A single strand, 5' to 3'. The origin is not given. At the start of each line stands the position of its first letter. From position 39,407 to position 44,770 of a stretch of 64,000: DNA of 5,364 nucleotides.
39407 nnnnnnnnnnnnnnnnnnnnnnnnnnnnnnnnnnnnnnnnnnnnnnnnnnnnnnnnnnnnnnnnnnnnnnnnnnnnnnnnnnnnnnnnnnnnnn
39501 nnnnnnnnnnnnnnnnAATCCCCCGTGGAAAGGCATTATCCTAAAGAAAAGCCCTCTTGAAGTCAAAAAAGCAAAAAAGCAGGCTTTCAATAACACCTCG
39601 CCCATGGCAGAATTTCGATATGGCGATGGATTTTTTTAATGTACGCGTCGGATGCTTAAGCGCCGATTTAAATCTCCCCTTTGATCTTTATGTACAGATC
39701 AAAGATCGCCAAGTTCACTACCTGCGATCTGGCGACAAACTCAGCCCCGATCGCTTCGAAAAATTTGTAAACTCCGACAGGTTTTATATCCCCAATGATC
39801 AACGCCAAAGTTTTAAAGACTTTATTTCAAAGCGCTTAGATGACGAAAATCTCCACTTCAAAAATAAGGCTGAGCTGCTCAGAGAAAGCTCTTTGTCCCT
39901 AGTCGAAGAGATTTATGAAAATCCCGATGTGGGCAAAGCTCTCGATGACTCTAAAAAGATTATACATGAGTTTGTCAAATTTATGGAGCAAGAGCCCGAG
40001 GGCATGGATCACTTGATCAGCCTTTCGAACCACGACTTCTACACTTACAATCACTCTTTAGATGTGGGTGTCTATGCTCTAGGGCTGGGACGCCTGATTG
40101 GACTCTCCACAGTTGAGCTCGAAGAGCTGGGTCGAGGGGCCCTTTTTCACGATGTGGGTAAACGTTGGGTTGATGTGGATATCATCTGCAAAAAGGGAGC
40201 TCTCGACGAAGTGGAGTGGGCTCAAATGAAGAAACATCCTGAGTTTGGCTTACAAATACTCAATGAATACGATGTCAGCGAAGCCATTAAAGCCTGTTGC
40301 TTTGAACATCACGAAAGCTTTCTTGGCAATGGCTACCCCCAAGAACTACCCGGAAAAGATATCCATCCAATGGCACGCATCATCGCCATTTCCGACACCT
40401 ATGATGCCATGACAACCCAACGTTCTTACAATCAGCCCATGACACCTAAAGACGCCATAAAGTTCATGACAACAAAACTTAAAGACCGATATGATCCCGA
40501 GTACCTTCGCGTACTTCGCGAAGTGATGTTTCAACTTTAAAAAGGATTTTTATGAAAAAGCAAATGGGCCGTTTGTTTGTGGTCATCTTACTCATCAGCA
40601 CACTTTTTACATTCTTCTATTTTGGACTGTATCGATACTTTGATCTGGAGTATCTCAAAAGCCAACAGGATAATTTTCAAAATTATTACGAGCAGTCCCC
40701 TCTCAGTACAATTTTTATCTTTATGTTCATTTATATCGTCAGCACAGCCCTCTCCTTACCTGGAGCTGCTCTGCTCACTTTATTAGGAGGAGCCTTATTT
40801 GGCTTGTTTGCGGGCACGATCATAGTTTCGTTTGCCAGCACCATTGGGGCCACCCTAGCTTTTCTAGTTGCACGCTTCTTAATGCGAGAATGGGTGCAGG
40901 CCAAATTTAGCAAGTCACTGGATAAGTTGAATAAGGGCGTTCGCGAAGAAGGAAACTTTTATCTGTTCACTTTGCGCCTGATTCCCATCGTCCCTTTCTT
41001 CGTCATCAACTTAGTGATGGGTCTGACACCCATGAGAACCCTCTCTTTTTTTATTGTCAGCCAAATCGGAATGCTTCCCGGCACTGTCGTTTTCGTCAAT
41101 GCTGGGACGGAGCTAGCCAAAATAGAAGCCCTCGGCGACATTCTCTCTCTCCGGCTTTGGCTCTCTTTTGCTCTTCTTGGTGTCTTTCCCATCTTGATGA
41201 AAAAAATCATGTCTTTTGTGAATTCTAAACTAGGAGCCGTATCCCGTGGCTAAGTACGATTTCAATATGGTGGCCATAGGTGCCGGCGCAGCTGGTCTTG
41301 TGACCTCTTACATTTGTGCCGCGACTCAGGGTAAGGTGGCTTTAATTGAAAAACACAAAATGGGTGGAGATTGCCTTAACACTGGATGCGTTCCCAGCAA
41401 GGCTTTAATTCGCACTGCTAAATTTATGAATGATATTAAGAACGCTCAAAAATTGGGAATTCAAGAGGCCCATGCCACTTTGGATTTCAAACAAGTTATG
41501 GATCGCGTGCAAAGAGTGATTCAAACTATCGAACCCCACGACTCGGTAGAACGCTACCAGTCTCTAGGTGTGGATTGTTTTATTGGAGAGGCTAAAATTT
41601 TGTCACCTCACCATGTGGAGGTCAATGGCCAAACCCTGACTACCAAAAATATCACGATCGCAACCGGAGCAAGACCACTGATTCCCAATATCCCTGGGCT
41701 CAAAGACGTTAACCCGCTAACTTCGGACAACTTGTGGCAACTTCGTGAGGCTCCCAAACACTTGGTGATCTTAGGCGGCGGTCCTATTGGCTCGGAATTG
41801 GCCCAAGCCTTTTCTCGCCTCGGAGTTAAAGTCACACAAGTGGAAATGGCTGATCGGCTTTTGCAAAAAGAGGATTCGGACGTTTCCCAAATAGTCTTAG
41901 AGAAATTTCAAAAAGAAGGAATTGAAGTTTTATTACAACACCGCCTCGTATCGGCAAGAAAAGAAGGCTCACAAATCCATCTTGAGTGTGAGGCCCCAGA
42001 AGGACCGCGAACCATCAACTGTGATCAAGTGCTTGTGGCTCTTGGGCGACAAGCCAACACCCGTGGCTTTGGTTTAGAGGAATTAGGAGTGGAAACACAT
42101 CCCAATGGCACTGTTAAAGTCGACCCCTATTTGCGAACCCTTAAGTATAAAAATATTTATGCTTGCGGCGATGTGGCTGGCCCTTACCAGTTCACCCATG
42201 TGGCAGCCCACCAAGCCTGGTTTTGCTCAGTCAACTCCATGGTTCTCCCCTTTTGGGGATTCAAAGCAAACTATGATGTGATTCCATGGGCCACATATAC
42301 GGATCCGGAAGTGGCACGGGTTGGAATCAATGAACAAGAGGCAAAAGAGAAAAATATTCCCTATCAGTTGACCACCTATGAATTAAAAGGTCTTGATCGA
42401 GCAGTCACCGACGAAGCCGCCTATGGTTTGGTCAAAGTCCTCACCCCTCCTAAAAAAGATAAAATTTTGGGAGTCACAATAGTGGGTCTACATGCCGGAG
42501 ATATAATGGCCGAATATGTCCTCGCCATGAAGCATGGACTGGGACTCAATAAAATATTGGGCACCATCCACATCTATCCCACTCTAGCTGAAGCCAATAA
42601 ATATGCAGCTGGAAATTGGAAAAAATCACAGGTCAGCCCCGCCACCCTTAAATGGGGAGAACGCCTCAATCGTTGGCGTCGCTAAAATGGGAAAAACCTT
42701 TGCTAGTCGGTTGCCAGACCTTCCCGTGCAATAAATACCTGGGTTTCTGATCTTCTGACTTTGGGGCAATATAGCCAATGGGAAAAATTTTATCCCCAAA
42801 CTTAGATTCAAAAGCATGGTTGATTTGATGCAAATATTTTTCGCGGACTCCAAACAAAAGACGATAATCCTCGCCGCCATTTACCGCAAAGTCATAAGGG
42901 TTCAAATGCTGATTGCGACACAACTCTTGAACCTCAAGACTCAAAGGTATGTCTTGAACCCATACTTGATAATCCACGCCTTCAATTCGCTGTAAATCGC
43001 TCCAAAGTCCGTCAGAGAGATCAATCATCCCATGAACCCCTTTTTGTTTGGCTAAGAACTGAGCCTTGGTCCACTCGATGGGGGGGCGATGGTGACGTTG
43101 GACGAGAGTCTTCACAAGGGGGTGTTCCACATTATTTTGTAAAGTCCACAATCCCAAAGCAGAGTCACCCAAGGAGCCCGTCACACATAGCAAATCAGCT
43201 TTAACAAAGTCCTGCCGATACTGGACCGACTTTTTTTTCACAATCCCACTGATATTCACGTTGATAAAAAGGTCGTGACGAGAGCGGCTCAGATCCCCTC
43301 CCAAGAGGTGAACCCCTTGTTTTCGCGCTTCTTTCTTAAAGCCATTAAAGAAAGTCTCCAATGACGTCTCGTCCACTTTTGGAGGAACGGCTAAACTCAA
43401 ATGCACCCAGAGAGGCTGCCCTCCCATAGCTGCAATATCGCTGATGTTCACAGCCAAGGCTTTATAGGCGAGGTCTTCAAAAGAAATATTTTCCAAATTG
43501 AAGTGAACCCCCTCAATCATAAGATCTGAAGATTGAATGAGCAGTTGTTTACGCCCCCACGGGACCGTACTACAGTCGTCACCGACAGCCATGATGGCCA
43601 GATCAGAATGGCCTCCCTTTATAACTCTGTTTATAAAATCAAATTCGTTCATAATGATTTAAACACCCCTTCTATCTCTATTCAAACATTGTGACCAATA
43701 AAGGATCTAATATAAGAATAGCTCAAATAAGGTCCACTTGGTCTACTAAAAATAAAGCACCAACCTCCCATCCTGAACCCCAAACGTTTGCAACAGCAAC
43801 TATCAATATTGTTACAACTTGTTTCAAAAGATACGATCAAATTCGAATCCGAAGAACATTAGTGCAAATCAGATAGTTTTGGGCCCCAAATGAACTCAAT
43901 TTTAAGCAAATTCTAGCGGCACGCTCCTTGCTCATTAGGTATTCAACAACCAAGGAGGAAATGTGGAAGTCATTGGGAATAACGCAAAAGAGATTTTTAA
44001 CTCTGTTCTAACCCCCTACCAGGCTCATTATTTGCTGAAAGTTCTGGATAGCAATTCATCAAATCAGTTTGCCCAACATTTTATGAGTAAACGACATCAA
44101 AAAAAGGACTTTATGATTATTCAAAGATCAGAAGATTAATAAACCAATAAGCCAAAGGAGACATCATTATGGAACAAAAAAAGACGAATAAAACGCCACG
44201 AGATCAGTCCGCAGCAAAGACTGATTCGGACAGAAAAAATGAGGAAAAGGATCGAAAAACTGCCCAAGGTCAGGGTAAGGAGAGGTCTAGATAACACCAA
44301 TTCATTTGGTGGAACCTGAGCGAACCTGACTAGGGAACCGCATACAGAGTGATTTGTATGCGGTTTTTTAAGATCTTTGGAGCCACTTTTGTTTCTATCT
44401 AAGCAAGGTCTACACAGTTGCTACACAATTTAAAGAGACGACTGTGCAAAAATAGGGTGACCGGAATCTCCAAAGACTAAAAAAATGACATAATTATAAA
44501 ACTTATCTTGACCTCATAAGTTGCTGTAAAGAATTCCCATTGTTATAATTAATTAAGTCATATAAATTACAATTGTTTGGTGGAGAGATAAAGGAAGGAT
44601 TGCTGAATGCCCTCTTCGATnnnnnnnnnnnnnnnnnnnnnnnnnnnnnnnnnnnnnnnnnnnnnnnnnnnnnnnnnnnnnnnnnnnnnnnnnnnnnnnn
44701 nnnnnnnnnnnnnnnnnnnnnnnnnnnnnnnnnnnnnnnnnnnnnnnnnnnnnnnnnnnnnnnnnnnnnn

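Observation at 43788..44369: Near-consensus sigma-54 promoter driving micro-ORFs next to a sigma-54 activator and hybrid kinase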

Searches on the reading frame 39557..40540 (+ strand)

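Call 7: search_protein_families(library=pfam, proteins=[window:39557-40540:+], max_evalue=0.01)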
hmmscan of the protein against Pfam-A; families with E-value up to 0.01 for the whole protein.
window:39557-40540:+ (327 aa): 2 families
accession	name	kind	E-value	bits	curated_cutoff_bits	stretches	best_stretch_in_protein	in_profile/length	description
PF13487.12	HD_5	-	3.3e-24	86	27.2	1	156-315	7-169/170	HD domain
PF01966.28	HD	-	2.2e-13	50.9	22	1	163-285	1-116/116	HD domain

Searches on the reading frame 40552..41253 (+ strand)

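Call 7: search_protein_families(library=pfam, proteins=[window:40552-41253:+], max_evalue=0.01)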
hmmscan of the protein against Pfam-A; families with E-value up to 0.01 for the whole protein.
window:40552-41253:+ (233 aa): 2 families
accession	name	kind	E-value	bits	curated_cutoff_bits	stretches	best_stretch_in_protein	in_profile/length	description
PF09335.16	VTT_dom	-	1.3e-24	87.4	33.9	1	70-186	2-122/123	VTT domain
PF13782.11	SpoVAB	-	0.0085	16.8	25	1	40-115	17-89/109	Stage V sporulation protein AB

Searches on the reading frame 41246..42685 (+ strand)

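Call 7: search_protein_families(library=pfam, proteins=[window:41246-42685:+], max_evalue=0.01)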
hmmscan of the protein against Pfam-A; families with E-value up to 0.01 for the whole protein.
window:41246-42685:+ (479 aa): 15 families
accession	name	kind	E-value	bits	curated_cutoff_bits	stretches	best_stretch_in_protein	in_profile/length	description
PF07992.20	Pyr_redox_2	-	1.2e-65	222.3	26.1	1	7-324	2-291/291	Pyridine nucleotide-disulphide oxidoreductase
PF02852.28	Pyr_redox_dim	-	1.7e-28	99.5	25.3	1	346-454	1-109/110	Pyridine nucleotide-disulphide oxidoreductase, dimerisation domain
PF00070.33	Pyr_redox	-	7.9e-22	78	22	1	172-245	1-78/82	Pyridine nucleotide-disulphide oxidoreductase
PF13738.12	Pyr_redox_3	-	1.2e-11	44.9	30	1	10-308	2-305/305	Pyridine nucleotide-disulphide oxidoreductase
PF03486.20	HI0933_like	-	8.6e-08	32.4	50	2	7-41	2-36/244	HI0933-like protein Rossmann domain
PF13450.12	NAD_binding_8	-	2.5e-06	28.1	21.9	1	11-43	2-35/68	NAD(P)-binding Rossmann-like domain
PF01134.28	GIDA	-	3.3e-06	26.9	22.1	1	9-75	3-67/391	Glucose inhibited division protein A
PF13434.12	Lys_Orn_oxgnase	-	5.5e-06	26.2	21.3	1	125-230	140-247/339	L-lysine 6-monooxygenase/L-ornithine 5-monooxygenase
PF01266.30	DAO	-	3.8e-05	23.8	27.9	0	11-40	5-35/353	FAD dependent oxidoreductase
PF01494.25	FAD_binding_3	-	0.00019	21.2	22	0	174-203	5-34/349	FAD binding domain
PF00890.30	FAD_binding_2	-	0.00033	20.4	20.4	1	9-239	3-202/414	FAD binding domain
PF02737.24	3HCDH_N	-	0.00044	20.6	22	1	174-224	3-52/180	3-hydroxyacyl-CoA dehydrogenase, NAD binding domain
PF01946.23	Thi4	-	0.00086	19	26.2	0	7-62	19-78/235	Thi4 family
PF12831.13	FAD_oxidored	-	0.0031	17.3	27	0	209-259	85-137/416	FAD dependent oxidoreductase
PF03721.20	UDPG_MGDP_dh_N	-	0.0085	16.1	27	0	173-222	3-52/187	UDP-glucose/GDP-mannose dehydrogenase family, NAD binding domain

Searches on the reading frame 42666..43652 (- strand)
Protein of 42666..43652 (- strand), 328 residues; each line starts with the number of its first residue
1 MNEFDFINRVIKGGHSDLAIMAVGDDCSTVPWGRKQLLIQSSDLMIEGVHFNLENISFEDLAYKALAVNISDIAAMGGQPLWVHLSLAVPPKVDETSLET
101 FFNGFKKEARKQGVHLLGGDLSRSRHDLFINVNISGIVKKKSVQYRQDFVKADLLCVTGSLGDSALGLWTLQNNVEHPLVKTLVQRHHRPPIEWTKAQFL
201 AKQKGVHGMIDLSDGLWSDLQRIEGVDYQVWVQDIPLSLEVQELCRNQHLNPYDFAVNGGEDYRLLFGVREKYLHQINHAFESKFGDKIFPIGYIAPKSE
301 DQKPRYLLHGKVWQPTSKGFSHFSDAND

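Call 7: search_protein_families(library=pfam, proteins=[window:42666-43652:-], max_evalue=0.01)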
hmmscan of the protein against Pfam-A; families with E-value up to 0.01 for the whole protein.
window:42666-43652:- (328 aa): 1 family
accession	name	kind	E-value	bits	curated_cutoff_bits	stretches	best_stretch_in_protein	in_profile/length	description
PF00586.29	AIRS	-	2.5e-23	83.1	24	1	24-138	1-112/112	AIR synthase related protein, N-terminal domain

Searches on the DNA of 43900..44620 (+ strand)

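Call 63: search_rna_families(source=window, start=43900, end=44620, threshold=evalue, max_evalue=1)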
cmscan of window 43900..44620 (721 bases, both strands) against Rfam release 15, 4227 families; matches with E-value up to 1: 0.
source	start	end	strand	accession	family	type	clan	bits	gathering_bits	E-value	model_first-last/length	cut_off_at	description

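Call 64: build_rna_model(alignment_id=A4)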
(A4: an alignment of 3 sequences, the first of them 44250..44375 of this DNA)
Model R1 built from alignment A4 (3 sequences, 128 columns); structure: RNAalifold consensus.
model positions 127; base pairs 34; branch points 1; effective number of sequences 0.9; information 0.589 bits per position. Calibrated on 0.2 Mb of random sequence (short: E-values are rough).
structure used (alignment columns):
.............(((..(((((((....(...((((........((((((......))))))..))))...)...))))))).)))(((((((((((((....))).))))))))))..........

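Call 66: search_with_rna_model(model_id=R1, sources=[window, L082, L084, L085, L086, L087, L088, L089, L090, L091, L092, L093], max_evalue=10)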
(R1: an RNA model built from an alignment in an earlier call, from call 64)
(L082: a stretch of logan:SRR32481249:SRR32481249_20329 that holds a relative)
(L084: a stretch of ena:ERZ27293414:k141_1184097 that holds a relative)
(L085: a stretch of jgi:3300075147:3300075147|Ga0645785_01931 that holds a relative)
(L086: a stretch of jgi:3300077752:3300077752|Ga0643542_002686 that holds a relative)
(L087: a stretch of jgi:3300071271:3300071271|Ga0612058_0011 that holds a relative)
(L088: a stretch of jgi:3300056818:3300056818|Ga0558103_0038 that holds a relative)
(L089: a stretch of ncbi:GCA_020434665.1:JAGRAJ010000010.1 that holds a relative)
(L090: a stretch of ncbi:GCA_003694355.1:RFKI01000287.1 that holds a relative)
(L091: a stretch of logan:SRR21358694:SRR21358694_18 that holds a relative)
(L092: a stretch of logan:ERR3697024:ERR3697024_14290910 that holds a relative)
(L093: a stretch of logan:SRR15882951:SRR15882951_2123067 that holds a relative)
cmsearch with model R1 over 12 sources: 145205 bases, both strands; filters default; matches with E-value up to 10: 5.
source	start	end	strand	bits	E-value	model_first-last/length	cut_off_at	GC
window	44250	44375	+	150.4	2e-42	1-127/127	no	0.45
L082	3639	3766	+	148.9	5.8e-42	1-127/127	no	0.43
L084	2885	3010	+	141.4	9.9e-40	1-127/127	no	0.46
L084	2961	3073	-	21.6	0.00046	1-127/127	no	0.33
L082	3716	3785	-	19.5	0.0019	1-127/127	no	0.39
